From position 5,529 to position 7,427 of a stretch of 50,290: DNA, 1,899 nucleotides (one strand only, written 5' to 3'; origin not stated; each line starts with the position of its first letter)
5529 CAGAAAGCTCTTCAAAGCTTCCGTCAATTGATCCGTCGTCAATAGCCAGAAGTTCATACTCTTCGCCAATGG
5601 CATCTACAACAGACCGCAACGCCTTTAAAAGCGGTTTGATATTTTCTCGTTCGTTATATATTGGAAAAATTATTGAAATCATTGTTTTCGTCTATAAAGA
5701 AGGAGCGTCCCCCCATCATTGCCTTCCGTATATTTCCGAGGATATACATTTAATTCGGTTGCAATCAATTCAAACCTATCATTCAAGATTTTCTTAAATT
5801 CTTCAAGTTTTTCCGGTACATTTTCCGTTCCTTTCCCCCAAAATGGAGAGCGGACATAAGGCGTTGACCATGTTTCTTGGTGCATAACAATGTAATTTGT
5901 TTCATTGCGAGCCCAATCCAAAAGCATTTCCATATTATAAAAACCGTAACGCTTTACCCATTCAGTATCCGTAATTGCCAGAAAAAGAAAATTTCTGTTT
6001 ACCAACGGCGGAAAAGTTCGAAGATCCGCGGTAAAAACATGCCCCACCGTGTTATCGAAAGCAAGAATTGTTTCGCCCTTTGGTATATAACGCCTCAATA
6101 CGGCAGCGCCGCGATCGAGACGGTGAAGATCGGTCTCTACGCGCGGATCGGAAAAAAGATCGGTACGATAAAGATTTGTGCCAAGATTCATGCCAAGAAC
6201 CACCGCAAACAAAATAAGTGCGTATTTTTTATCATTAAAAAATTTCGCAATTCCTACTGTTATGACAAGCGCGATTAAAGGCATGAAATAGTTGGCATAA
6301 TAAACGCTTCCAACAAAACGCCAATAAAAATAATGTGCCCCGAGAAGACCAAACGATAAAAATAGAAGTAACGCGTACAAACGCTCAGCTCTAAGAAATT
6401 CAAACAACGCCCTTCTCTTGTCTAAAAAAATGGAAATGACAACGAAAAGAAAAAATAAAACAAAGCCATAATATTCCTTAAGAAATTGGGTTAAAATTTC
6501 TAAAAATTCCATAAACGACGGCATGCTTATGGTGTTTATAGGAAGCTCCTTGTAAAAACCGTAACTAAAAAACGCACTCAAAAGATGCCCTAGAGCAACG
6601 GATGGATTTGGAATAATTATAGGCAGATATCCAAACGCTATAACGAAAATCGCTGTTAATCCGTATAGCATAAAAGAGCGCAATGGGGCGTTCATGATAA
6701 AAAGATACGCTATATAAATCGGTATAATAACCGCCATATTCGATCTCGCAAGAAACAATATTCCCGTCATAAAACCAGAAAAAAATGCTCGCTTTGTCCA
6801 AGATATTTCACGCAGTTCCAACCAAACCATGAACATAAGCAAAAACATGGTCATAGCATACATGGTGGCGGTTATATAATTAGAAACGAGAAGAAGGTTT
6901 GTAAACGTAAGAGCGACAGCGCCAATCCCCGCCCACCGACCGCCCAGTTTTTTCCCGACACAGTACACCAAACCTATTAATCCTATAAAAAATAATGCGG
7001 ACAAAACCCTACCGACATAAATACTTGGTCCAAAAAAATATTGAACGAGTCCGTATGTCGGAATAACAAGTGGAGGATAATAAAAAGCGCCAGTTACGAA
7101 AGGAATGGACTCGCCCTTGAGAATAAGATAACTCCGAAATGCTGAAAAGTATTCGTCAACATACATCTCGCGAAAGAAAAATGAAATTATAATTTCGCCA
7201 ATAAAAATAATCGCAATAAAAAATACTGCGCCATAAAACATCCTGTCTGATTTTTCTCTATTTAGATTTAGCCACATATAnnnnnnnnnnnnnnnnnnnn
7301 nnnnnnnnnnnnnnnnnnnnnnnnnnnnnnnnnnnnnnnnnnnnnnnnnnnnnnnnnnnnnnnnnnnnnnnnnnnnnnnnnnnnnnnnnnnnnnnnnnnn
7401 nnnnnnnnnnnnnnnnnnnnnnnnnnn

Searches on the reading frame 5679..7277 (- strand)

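Call 6: search_protein_families(library=pfam, proteins=[window:5679-7277:-])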
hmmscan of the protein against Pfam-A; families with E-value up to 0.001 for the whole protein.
window:5679-7277:- (532 aa): 1 family
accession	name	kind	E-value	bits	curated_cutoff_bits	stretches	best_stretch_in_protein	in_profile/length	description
PF13231.12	PMT_2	-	4.1e-05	24.3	26.1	1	68-215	3-154/160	Dolichyl-phosphate-mannose-protein mannosyltransferase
